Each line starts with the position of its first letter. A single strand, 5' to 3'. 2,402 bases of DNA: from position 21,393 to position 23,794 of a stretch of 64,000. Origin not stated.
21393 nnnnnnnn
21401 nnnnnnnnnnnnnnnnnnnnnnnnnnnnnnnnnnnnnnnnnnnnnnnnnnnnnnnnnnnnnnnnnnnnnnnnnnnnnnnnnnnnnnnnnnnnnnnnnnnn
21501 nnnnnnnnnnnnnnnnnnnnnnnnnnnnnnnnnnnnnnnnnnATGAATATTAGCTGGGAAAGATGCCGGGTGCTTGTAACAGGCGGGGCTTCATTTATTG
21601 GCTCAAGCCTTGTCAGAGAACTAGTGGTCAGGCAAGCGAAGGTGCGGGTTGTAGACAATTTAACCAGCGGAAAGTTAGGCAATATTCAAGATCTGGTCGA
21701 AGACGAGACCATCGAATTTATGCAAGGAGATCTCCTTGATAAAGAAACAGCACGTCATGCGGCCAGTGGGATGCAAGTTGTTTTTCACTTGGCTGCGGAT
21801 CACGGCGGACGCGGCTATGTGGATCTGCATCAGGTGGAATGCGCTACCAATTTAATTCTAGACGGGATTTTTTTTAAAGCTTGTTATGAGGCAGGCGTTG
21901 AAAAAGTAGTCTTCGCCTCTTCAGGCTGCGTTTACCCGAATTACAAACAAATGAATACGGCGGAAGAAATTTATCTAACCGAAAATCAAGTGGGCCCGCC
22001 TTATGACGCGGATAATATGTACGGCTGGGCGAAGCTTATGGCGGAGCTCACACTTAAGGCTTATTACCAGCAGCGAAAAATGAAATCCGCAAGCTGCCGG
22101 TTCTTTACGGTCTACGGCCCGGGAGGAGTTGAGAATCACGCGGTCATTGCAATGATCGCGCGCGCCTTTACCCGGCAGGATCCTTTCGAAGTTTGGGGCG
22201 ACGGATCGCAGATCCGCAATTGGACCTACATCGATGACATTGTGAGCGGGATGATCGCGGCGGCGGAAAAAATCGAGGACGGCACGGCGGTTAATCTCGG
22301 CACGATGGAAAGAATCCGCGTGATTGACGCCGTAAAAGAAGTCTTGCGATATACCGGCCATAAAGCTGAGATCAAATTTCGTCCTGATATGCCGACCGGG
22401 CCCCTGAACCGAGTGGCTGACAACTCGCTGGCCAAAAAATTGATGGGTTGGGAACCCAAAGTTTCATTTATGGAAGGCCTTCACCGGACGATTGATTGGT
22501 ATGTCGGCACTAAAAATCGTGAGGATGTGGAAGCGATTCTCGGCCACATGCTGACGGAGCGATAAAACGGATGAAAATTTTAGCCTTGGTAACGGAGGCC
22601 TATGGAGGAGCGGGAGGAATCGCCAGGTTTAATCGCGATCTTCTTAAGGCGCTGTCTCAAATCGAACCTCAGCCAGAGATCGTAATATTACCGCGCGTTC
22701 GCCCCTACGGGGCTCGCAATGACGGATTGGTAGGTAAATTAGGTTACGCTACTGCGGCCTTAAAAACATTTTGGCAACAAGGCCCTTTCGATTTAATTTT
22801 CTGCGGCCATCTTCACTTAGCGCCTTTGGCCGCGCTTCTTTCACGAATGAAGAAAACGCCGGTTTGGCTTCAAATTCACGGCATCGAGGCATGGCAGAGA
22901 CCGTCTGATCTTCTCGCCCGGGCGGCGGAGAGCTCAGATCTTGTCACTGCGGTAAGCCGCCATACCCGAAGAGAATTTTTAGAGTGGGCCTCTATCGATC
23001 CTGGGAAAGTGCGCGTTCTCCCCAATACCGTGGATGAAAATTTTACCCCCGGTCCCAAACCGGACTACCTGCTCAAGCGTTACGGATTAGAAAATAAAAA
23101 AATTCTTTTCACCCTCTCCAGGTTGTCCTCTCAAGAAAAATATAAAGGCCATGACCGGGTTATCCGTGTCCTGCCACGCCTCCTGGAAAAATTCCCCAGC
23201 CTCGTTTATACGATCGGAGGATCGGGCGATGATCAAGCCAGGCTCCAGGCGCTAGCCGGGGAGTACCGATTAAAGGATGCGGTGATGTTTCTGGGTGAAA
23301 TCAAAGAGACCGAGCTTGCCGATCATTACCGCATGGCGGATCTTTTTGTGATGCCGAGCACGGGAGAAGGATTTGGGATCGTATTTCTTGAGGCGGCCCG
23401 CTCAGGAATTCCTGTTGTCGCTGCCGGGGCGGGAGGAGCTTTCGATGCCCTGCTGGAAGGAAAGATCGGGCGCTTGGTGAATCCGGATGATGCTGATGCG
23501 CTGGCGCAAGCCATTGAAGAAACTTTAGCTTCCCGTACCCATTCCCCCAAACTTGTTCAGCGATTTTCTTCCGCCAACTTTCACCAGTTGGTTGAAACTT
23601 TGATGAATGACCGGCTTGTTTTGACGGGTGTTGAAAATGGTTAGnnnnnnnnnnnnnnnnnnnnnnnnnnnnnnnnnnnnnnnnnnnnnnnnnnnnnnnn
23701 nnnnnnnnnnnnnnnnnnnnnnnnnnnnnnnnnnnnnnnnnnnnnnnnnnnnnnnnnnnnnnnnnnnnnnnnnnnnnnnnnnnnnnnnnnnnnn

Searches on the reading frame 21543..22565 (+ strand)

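Call 33: search_protein_families(library=pfam, proteins=[window:21543-22565:+], max_evalue=0.001)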
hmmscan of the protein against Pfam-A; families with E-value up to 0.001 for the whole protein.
window:21543-22565:+ (340 aa): 9 families
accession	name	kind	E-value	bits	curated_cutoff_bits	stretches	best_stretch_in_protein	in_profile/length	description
PF01370.27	Epimerase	-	1.5e-45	155.9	20.9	1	10-253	1-240/240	NAD dependent epimerase/dehydratase family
PF16363.11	GDP_Man_Dehyd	-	1.2e-34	120.8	27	1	11-315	1-331/332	GDP-mannose 4,6 dehydratase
PF01073.25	3Beta_HSD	-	7.6e-23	81.4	22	1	11-247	1-235/280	3-beta hydroxysteroid dehydrogenase/isomerase family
PF02719.21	Polysacc_synt_2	-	4.3e-12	46.2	20.2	1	10-127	1-128/293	Polysaccharide biosynthesis protein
PF13460.12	NAD_binding_10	-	2.4e-08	34.5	27.2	1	14-135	1-106/184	NAD(P)H-binding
PF04321.23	RmlD_sub_bind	-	5.8e-08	32.6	27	1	9-247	2-203/287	RmlD substrate binding domain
PF07993.18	NAD_binding_4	-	2.6e-07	30.5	20.1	1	14-218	3-239/258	Male sterility protein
PF05368.20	NmrA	-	2.2e-06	27.9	27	1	9-129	4-109/298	NmrA-like family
PF00106.31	adh_short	-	0.00056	19.9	26.6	1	10-75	3-69/195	short chain dehydrogenase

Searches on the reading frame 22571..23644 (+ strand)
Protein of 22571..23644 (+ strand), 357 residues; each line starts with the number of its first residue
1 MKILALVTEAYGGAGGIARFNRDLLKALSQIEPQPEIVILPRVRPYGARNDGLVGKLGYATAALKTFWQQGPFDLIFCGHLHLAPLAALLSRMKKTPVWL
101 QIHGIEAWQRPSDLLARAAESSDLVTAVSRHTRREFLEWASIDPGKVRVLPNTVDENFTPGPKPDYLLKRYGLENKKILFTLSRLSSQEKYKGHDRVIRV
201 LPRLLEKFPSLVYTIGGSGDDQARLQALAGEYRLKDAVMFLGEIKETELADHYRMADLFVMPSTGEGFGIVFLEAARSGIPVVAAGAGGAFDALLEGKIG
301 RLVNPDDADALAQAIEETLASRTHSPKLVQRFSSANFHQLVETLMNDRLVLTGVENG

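Call 6: search_protein_families(library=pfam, proteins=[window:22571-23644:+], max_evalue=0.01)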
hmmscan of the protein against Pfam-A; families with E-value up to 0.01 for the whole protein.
window:22571-23644:+ (357 aa): 5 families
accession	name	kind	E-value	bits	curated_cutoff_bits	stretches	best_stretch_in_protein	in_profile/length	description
PF00534.26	Glycos_transf_1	-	1.9e-36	125.6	26.4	1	174-332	13-165/172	Glycosyl transferases group 1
PF13692.12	Glyco_trans_1_4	-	2.1e-30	106.3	27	1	177-320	2-141/142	Glycosyl transferases group 1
PF20706.3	GT4-conflict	-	1.4e-18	67.5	26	1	116-323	141-359/385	Family 4 Glycosyltransferase in conflict systems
PF13439.12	Glyco_transf_4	-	1.3e-14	55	28.5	1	32-157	19-169/170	Glycosyltransferase Family 4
PF13579.12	Glyco_trans_4_4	-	2e-11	44.9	29.7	1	48-152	49-157/158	Glycosyl transferase 4-like domain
